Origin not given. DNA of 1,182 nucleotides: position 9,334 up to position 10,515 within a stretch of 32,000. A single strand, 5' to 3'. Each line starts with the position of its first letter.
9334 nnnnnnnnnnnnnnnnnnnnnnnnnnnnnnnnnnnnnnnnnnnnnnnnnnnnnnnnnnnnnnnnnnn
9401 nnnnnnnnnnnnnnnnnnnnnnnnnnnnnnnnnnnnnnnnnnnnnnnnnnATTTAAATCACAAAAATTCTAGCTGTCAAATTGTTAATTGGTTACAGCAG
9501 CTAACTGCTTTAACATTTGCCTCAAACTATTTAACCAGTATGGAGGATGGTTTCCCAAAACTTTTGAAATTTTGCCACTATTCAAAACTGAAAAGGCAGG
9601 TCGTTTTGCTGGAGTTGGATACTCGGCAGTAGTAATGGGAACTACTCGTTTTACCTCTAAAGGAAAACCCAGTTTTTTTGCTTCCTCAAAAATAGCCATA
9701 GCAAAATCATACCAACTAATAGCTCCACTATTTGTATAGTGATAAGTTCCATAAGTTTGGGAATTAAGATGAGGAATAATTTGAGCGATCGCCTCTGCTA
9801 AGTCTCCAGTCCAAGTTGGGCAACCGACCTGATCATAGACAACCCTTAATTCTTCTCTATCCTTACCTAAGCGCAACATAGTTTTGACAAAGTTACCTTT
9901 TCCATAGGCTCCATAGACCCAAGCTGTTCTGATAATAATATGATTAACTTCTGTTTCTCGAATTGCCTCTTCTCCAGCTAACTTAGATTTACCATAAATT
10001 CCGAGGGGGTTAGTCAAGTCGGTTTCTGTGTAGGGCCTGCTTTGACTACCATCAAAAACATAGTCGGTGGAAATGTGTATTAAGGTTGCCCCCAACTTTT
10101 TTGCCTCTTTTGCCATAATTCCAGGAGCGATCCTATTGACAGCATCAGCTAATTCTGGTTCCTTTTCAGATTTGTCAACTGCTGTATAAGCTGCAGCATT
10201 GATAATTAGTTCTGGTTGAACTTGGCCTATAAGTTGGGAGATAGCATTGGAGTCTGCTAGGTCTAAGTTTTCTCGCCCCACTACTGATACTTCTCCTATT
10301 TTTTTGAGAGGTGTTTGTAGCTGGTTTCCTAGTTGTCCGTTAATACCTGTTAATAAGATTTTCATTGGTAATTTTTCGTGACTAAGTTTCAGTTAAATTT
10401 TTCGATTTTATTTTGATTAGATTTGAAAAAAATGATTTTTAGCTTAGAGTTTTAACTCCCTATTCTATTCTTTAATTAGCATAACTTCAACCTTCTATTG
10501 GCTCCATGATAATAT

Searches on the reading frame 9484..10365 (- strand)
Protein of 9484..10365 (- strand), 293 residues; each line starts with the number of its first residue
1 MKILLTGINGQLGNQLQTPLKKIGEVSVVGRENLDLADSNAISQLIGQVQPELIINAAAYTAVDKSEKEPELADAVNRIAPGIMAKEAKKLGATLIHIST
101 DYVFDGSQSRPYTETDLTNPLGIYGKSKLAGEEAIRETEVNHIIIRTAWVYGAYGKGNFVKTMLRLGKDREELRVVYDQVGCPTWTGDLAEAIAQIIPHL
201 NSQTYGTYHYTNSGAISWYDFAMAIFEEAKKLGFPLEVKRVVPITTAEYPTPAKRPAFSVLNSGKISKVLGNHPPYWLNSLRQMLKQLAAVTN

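Call 30: search_protein_families(library=pfam, proteins=[window:9484-10365:-], max_evalue=1)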
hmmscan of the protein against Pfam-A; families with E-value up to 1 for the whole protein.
window:9484-10365:- (293 aa): 5 families
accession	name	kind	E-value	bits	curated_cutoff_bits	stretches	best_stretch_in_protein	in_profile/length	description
PF04321.23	RmlD_sub_bind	-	1.4e-107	359.5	27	1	1-288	1-285/287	RmlD substrate binding domain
PF01370.27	Epimerase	-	5.5e-21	75.5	20.9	1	3-199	1-227/240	NAD dependent epimerase/dehydratase family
PF16363.11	GDP_Man_Dehyd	-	3.6e-14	53.4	27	1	34-138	59-167/332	GDP-mannose 4,6 dehydratase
PF02719.21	Polysacc_synt_2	-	0.00016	21.4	20.2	1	35-103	62-131/293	Polysaccharide biosynthesis protein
PF07993.18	NAD_binding_4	-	0.0005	19.7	20.1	1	32-157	73-214/258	Male sterility protein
